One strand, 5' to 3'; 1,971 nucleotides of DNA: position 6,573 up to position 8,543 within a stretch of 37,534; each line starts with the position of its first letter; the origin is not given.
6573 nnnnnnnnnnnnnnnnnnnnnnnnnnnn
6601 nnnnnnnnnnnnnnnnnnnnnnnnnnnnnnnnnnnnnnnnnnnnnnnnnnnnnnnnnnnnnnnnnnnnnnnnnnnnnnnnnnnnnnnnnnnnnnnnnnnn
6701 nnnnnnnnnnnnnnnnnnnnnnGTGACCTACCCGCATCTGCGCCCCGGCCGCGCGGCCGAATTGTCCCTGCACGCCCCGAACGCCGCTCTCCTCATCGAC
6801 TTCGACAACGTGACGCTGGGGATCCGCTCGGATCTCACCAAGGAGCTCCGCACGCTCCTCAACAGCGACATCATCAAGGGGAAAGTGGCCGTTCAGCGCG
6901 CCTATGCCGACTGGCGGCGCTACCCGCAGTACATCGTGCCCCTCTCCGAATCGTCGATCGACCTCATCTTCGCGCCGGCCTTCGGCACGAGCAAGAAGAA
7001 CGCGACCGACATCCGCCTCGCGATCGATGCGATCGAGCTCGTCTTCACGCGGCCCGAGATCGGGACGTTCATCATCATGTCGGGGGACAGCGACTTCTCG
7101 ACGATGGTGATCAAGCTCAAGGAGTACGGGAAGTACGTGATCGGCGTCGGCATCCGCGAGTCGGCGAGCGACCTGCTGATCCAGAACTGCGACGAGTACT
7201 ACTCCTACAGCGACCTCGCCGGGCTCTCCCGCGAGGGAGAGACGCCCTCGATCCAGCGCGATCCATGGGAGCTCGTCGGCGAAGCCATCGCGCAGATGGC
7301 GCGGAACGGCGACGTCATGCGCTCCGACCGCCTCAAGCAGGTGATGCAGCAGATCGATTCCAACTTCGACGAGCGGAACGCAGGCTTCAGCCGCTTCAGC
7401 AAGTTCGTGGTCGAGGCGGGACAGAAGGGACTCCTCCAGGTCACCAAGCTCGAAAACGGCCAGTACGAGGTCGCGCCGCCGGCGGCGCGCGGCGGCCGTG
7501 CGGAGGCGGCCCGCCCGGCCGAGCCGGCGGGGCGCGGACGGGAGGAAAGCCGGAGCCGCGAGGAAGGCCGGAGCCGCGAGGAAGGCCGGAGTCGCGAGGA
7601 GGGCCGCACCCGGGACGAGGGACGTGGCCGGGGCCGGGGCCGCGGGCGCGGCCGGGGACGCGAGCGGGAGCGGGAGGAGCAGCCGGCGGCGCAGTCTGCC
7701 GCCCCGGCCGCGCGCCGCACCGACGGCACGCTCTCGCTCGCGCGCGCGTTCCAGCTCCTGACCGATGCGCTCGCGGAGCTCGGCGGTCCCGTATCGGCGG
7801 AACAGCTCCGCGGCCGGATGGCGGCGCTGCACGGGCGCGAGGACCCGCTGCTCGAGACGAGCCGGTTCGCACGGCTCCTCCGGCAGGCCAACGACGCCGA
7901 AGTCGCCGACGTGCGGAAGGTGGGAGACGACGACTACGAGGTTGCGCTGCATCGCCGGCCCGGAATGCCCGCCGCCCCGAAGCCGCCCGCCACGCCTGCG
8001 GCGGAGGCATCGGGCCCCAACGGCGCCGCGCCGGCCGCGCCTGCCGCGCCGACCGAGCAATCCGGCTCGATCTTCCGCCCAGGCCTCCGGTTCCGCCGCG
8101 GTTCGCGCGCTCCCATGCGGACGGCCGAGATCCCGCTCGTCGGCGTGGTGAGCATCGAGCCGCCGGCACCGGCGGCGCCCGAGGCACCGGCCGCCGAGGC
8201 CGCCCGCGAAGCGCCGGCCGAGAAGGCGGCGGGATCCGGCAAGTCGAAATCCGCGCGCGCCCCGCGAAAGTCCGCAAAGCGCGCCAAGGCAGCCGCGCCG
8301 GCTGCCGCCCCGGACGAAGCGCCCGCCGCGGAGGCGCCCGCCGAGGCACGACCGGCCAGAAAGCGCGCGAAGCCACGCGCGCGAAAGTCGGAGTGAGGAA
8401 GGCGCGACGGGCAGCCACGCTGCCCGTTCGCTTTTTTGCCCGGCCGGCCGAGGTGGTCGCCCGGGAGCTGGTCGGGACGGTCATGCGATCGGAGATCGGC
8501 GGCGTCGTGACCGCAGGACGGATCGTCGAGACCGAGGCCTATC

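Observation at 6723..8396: Bacterial MARF1-like protein: NYN nuclease + two LOTUS/OST-HTH domains + RGG/RE repeat linker + histone-H1-like tail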

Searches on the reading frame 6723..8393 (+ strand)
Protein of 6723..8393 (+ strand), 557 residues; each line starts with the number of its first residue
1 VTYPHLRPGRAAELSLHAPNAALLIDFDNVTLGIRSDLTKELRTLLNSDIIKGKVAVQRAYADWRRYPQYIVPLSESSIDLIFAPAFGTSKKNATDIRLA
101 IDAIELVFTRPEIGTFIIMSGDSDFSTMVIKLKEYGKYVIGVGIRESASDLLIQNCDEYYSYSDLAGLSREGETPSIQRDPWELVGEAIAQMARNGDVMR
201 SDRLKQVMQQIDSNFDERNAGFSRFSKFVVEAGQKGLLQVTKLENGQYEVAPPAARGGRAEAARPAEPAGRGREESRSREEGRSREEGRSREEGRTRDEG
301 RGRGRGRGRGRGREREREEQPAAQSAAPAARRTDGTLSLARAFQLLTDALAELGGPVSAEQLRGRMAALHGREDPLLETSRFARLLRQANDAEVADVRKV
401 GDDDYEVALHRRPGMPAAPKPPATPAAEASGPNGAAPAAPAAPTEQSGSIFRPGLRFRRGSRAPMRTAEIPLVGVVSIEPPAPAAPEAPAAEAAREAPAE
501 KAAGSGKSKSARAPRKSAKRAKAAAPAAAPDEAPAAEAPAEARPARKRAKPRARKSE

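Call 3: search_protein_families(library=pfam, proteins=[window:6723-8393:+], max_evalue=1)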
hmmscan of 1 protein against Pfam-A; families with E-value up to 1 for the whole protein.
window:6723-8393:+ (557 aa): 3 families
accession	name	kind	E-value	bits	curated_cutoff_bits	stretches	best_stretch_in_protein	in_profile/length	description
PF01936.24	NYN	-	1.9e-24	87.3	24.2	1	21-161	2-143/145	NYN domain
PF12872.13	OST-HTH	-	0.0018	18.5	23.8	1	196-247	19-68/71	OST-HTH/LOTUS domain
PF00393.24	6PGD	-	0.16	11.8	27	1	180-241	171-232/290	6-phosphogluconate dehydrogenase, C-terminal domain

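Call 4: search_protein_families(library=ncbifam, proteins=[window:6723-8393:+], max_evalue=1)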
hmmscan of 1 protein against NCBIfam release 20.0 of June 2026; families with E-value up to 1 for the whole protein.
window:6723-8393:+ (557 aa): 3 families
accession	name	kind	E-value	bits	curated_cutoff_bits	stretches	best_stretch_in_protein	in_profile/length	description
TIGR00288.1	TIGR00288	hypoth_equivalog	1.7e-07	31.2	178.45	1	93-152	87-145/160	TIGR00288 family NYN domain-containing protein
TIGR00873.1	gnd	equivalog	0.12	11.1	426.7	1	179-242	343-406/467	decarboxylating NADP(+)-dependent phosphogluconate dehydrogenase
NF011492.0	PRK14900.1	equivalog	0.69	7.6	1783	1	374-553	965-1029/1044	valine--tRNA ligase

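Call 5: search_solved_structures(query=window:6723-8393:+, max_evalue=1, show_alignments=3)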
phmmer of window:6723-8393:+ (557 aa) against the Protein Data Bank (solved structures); distinct sequences matched with E-value up to 1: 5.
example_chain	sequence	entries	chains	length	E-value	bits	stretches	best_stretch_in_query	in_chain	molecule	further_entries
2qip_A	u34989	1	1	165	0.00016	23.8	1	90-163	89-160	Protein of unknown function VPA0982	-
5opt_n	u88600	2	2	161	0.0036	19.4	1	278-330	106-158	40S ribosomal protein S10, putative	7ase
8a3w_SN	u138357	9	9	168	0.027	16.5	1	277-330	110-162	Putative 40S ribosomal protein S10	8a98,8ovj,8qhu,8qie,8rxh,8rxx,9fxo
9eho_DD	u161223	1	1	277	0.1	14.6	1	292-322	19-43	Small ribosomal subunit protein uS5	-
8aac_1A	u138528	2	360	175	0.33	12.9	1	284-319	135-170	C protein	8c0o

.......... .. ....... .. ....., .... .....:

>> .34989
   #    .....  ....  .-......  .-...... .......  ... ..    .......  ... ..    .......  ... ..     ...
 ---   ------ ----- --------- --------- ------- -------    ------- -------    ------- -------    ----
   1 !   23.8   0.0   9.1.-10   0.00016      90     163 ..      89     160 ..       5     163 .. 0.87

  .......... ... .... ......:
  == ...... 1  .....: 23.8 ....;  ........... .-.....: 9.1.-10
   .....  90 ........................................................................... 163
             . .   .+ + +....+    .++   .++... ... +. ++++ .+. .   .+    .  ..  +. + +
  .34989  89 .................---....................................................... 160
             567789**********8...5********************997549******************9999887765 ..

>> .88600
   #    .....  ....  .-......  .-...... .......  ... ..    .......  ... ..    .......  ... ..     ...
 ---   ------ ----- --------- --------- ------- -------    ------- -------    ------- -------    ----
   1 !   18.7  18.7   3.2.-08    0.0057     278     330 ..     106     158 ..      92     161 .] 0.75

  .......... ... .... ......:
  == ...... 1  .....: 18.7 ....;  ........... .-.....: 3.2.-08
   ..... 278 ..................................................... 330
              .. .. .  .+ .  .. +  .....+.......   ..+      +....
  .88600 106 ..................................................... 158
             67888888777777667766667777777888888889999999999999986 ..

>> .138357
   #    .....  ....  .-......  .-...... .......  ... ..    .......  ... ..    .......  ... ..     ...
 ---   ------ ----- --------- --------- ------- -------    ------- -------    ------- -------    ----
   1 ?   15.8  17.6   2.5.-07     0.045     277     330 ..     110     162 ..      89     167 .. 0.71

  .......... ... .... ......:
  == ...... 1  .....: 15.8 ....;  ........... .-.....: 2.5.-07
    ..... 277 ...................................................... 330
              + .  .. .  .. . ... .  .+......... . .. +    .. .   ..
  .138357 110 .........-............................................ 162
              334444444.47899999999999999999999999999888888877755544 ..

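Call 6: find_homologous_proteins(query=window:6723-8393:+, max_evalue=0.001)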
Query window:6723-8393:+ (557 aa): 6352 proteins with E <= 0.001 among 8000 candidates; the best 120 are listed.
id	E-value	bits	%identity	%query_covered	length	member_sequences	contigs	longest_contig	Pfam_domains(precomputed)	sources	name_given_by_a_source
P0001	3.8e-242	823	-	-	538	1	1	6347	PF01936.25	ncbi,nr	ncbi:MAG TPA: NYN domain-containing protein [Gemmatimonadales bacterium]|nr:NYN domain-containing pr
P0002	6.2e-230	782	68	100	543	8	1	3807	PF01936.25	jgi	-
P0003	4.5e-227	773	96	45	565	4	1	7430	PF01936.25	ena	-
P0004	3.5e-226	770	68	100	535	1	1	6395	PF01936.25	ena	-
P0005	2.7e-223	761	94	45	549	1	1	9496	PF01936.25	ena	-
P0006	9.3e-223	759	-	-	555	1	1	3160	PF01936.25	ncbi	-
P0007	6.6e-222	756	64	100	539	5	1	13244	PF01936.25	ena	-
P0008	1.3e-220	752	73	86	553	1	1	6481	PF01936.25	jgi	jgi:uncharacterized protein (TIGR00288 family)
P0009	5.8e-220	750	66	100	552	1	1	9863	PF01936.25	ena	-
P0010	1.7e-219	748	69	86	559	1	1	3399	PF01936.25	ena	-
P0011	4.5e-218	743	66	100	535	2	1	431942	PF01936.25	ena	-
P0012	1.4e-212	725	-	-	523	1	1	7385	PF01936.25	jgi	jgi:uncharacterized protein (TIGR00288 family)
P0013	1.3e-210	719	90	42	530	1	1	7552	PF01936.25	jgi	jgi:uncharacterized protein (TIGR00288 family)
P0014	2.4e-210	718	70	85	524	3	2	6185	PF01936.25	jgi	-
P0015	1.3e-209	715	93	42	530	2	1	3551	PF01936.25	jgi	jgi:uncharacterized protein (TIGR00288 family)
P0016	3.8e-209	714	68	93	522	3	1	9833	PF01936.25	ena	-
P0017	7.1e-209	713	86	45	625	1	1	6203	PF01936.25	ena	-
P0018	7.5e-209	713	72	83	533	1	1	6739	PF01936.25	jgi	jgi:uncharacterized protein (TIGR00288 family)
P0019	2.6e-208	711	67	91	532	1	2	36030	PF01936.25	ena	-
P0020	4.0e-208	711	67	97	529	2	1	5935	PF01936.25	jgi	jgi:uncharacterized protein (TIGR00288 family)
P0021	4.2e-208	710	71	83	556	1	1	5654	PF01936.25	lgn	-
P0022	4.7e-208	710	91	42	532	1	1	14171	PF01936.25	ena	-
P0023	6.5e-208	710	91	42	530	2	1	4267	PF01936.25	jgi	jgi:uncharacterized protein (TIGR00288 family)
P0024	8.5e-208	709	71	83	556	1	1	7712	PF01936.25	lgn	-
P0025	3.9e-207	707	66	92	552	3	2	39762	PF01936.25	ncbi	-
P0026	5.8e-207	707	70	83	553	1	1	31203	PF01936.25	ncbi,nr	ncbi:MAG TPA: NYN domain-containing protein [Gemmatimonadales bacterium]|nr:NYN domain-containing pr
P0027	6.5e-207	707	68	85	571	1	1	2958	PF01936.25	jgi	jgi:uncharacterized protein (TIGR00288 family)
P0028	9.7e-207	706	62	100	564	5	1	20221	PF01936.25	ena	-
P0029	1.0e-206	706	67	94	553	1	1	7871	PF01936.25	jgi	jgi:uncharacterized protein (TIGR00288 family)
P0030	2.2e-206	705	68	84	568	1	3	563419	PF01936.25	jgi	jgi:uncharacterized protein (TIGR00288 family)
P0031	2.9e-206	704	70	86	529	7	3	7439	PF01936.25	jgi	jgi:uncharacterized protein (TIGR00288 family)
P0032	3.3e-206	704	92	42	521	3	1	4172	PF01936.25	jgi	jgi:uncharacterized protein (TIGR00288 family)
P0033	4.5e-206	704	69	90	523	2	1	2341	PF01936.25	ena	-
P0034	5.5e-206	703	67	89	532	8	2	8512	PF01936.25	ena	-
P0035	9.6e-206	703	86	45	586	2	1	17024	PF01936.25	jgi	jgi:uncharacterized protein (TIGR00288 family)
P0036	1.7e-205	702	65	97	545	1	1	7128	PF01936.25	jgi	jgi:uncharacterized protein (TIGR00288 family)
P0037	1.9e-205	702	69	90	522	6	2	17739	PF01936.25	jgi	jgi:uncharacterized protein (TIGR00288 family)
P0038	2.8e-205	701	91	45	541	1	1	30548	PF01936.25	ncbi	-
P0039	3.0e-205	701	68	90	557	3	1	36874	PF01936.25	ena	-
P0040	5.2e-205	700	-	-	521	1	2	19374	PF01936.25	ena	-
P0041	5.8e-205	700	67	87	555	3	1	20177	PF01936.25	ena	-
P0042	6.3e-205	700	72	86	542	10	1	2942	PF01936.25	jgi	jgi:uncharacterized protein (TIGR00288 family)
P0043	6.5e-205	700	68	88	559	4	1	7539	PF01936.25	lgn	-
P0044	6.6e-205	700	69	90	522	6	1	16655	PF01936.25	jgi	-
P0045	7.2e-205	700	70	83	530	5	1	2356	PF01936.25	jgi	-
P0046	7.4e-205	700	69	86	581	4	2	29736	PF01936.25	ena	-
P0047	8.2e-205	700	66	90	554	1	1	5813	PF01936.25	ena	-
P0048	1.1e-204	699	62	96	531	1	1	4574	PF01936.25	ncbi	-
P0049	1.4e-204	699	67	90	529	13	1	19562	PF01936.25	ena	-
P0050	1.7e-204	699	-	-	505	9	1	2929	PF01936.25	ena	-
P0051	2.0e-204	698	88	45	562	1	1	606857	PF01936.25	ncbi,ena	-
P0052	3.3e-204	698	87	44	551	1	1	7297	PF01936.25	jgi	jgi:uncharacterized protein (TIGR00288 family)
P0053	3.6e-204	697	62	99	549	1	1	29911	PF01936.25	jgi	jgi:uncharacterized protein (TIGR00288 family)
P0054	4.4e-204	697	-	-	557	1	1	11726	PF01936.25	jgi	jgi:uncharacterized protein (TIGR00288 family)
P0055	4.9e-204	697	64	96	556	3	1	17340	PF01936.25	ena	-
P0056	5.2e-204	697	67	89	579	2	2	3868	PF01936.25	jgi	jgi:uncharacterized protein (TIGR00288 family)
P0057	5.2e-204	697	67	90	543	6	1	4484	PF01936.25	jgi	jgi:uncharacterized protein (TIGR00288 family)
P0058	6.6e-204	697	62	86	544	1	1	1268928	PF01936.25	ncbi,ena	-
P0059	6.8e-204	697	67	87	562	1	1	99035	PF01936.25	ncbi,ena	-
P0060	7.3e-204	696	68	88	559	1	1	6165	PF01936.25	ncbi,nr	ncbi:MAG: NYN domain-containing protein [Gemmatimonadota bacterium]|nr:NYN domain-containing protein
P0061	7.4e-204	696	-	-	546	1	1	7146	PF01936.25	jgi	-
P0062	8.1e-204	696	67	87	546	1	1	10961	PF01936.25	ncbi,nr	ncbi:MAG TPA: NYN domain-containing protein [Gemmatimonadales bacterium]|nr:NYN domain-containing pr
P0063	9.0e-204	696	68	90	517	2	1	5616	PF01936.25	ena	-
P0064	1.0e-203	696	88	45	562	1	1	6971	PF01936.25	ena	-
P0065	1.1e-203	696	64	97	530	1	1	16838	PF01936.25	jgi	jgi:uncharacterized protein (TIGR00288 family)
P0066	1.2e-203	696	68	88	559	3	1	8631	PF01936.25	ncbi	ncbi:MAG: NYN domain-containing protein [Gemmatimonadales bacterium]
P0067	1.4e-203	696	71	86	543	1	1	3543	PF01936.25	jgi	jgi:uncharacterized protein (TIGR00288 family)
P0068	1.4e-203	696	67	86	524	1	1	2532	PF01936.25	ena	-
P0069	1.6e-203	695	67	90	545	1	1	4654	PF01936.25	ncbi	ncbi:MAG: NYN domain-containing protein [Gemmatimonadales bacterium]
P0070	1.7e-203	695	66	93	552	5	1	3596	PF01936.25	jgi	jgi:uncharacterized protein (TIGR00288 family)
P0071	1.8e-203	695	64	98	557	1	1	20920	PF01936.25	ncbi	ncbi:MAG: NYN domain-containing protein [Gemmatimonadales bacterium]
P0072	1.9e-203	695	66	85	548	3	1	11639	PF01936.25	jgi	jgi:uncharacterized protein (TIGR00288 family)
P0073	2.2e-203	695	64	99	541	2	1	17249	PF01936.25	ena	-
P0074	2.2e-203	695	68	87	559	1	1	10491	PF01936.25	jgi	-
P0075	2.5e-203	695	62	99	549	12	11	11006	PF01936.25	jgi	jgi:uncharacterized protein (TIGR00288 family)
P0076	2.7e-203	695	64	96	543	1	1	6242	PF01936.25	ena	-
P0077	2.9e-203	694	67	85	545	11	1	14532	PF01936.25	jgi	jgi:uncharacterized protein (TIGR00288 family)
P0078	3.2e-203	694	64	98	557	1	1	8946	PF01936.25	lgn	-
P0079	3.7e-203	694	67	90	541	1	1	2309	PF01936.25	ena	-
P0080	3.9e-203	694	-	-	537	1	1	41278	PF01936.25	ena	-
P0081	4.5e-203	694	66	85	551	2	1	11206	PF01936.25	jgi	jgi:uncharacterized protein (TIGR00288 family)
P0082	4.6e-203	694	67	90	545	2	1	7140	PF01936.25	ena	-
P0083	4.6e-203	694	69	86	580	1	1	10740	PF01936.25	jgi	jgi:uncharacterized protein (TIGR00288 family)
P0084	4.8e-203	694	66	90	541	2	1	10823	PF01936.25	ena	-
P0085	5.8e-203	694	67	89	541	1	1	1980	PF01936.25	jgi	-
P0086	5.9e-203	693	69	84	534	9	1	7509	PF01936.25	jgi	jgi:uncharacterized protein (TIGR00288 family)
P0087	6.4e-203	693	68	86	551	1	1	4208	PF01936.25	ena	-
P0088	6.9e-203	693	67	89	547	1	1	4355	PF01936.25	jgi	jgi:uncharacterized protein (TIGR00288 family)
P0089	7.6e-203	693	87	45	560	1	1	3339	PF01936.25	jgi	jgi:uncharacterized protein (TIGR00288 family)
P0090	7.9e-203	693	64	97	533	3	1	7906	PF01936.25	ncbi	-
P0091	8.0e-203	693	64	96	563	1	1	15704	PF01936.25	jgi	jgi:uncharacterized protein (TIGR00288 family)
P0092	9.1e-203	693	68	89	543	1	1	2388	PF01936.25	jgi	jgi:uncharacterized protein (TIGR00288 family)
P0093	1.1e-202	693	88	43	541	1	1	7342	PF01936.25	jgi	jgi:uncharacterized protein (TIGR00288 family)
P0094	1.1e-202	693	66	97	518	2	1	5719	PF01936.25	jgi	jgi:uncharacterized protein (TIGR00288 family)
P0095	1.1e-202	693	65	97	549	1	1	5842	PF01936.25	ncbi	-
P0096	1.2e-202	692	68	86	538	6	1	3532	PF01936.25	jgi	jgi:uncharacterized protein (TIGR00288 family)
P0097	1.2e-202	692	68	87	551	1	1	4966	PF01936.25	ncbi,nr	ncbi:MAG TPA: NYN domain-containing protein [Gemmatimonadales bacterium]|nr:NYN domain-containing pr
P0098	1.3e-202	692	86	44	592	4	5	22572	PF01936.25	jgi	jgi:uncharacterized protein (TIGR00288 family)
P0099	1.3e-202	692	89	43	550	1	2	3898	PF01936.25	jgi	jgi:uncharacterized protein (TIGR00288 family)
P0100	1.4e-202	692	68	89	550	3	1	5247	PF01936.25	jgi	-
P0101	1.7e-202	692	68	87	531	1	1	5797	PF01936.25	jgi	jgi:uncharacterized protein (TIGR00288 family)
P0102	1.8e-202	692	66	92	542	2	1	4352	PF01936.25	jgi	jgi:uncharacterized protein (TIGR00288 family)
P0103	2.0e-202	692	68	87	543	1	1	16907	PF01936.25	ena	-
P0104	2.0e-202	692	-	-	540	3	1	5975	PF01936.25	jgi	jgi:uncharacterized protein (TIGR00288 family)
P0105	2.1e-202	692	68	88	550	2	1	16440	PF01936.25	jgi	-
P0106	2.1e-202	692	87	45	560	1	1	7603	PF01936.25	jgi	jgi:uncharacterized protein (TIGR00288 family)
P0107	2.3e-202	692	66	92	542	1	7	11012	PF01936.25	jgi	jgi:uncharacterized protein (TIGR00288 family)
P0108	2.3e-202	692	67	89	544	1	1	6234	PF01936.25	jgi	jgi:uncharacterized protein (TIGR00288 family)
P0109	2.3e-202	692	67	86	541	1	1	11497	PF01936.25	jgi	jgi:uncharacterized protein (TIGR00288 family)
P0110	2.6e-202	691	67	90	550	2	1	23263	PF01936.25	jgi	jgi:uncharacterized protein (TIGR00288 family)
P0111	2.7e-202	691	67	92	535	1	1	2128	PF01936.25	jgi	jgi:uncharacterized protein (TIGR00288 family)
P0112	2.7e-202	691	65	97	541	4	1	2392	PF01936.25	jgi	jgi:uncharacterized protein (TIGR00288 family)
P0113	3.4e-202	691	68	86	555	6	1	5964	PF01936.25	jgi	-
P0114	3.6e-202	691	62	100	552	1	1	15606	PF01936.25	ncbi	-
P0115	3.7e-202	691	63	97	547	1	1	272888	PF01936.25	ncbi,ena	-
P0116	4.2e-202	691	63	99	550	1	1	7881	PF01936.25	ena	-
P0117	4.9e-202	690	68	86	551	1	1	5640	PF01936.25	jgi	jgi:uncharacterized protein (TIGR00288 family)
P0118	5.5e-202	690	65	100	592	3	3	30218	PF01936.25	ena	-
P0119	5.6e-202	690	66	92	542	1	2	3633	PF01936.25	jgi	jgi:uncharacterized protein (TIGR00288 family)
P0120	5.6e-202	690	-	-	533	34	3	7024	PF01936.25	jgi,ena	-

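Call 22: find_related_loci(query=A1, collection=genome_contigs, flank=6000)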
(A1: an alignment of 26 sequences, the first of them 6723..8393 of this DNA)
Query A1 (557 aa) in genome_contigs; peptide patterns used: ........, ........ (x = any residue, [..] = any of these).
600 stretches matched a pattern (row limit reached: there are more); 548 encode a relative of the query (tblastn E <= 1e-3); the best 80 are kept; 80 distinct loci.
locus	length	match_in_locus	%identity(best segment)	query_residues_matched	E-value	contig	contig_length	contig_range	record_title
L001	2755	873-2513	72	1-557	0e+0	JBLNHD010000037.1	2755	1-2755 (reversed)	MAG: Gemmatimonadota bacterium isolate MAG3 PRJNA1005428_bin3_renamed_36, whole genome shotgun sequence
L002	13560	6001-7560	65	4-532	0e+0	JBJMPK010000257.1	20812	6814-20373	MAG: Gemmatimonadales bacterium isolate H1_16_all_fractions_metab_conc_20_65_10 k255_5399898, whole genome shotgun seque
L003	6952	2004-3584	64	4-528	0e+0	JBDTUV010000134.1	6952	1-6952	MAG: Gemmatimonadales bacterium isolate cluster3_bin.52 NODE_56109_length_6952_cov_6.939249, whole genome shotgun sequen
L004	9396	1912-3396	66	1-492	0e+0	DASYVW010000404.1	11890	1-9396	MAG TPA_asm: Gemmatimonadales bacterium isolate SMAG_U6264 k141_31381, whole genome shotgun sequence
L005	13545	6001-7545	64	4-554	0e+0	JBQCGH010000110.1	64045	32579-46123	MAG: Gemmatimonadales bacterium isolate bin251 k141_3585015, whole genome shotgun sequence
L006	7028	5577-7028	67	4-494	0e+0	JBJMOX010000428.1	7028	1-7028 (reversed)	MAG: Gemmatimonadales bacterium isolate H1_18_all_fractions_conc_3_68_14 k255_7559710, whole genome shotgun sequence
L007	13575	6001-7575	61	6-557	0e+0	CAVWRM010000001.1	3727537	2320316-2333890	MAG: uncultured Gemmatimonadales bacterium isolate MFD04944.bin.1.90 genome assembly, contig: contig_25021, whole genome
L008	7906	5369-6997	63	4-555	0e+0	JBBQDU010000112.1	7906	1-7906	MAG: Gemmatimonadales bacterium isolate Co_metawrap_1143 Cmw_1143_k141_20418186_length_7906_cov_8.0057, whole genome sho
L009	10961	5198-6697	66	4-497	0e+0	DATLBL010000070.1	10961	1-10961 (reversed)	MAG TPA_asm: Gemmatimonadales bacterium isolate SMAG_U14297 k141_6096748, whole genome shotgun sequence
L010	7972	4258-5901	59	4-555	0e+0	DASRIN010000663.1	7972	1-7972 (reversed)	MAG TPA_asm: Gemmatimonadales bacterium isolate SMAG_U10111 k141_1815773, whole genome shotgun sequence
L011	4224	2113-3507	67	6-487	0e+0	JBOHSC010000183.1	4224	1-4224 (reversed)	MAG: Gemmatimonadales bacterium isolate TC-S_metabat2.bin.185_sub k127_1992624, whole genome shotgun sequence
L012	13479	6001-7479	67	1-482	0e+0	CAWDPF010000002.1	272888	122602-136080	MAG: uncultured Gemmatimonadales bacterium isolate MFD09212.bin.4.173 genome assembly, contig: contig_13082, whole genom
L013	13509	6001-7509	66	1-486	0e+0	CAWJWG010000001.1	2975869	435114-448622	MAG: uncultured Gemmatimonadales bacterium isolate MFD01275.bin.1.56 genome assembly, contig: contig_2047, whole genome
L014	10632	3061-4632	63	4-541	0e+0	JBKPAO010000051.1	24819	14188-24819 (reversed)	MAG: Gemmatimonadota bacterium isolate GB_HAYS_MAG_00001 GB_HAYS_000001692534, whole genome shotgun sequence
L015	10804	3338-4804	68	1-482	0e+0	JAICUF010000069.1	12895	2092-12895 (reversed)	MAG: Gemmatimonadales bacterium isolate GZL_ISSM_2_bin.62 k141_5514004_length_12895_cov_15.5499, whole genome shotgun se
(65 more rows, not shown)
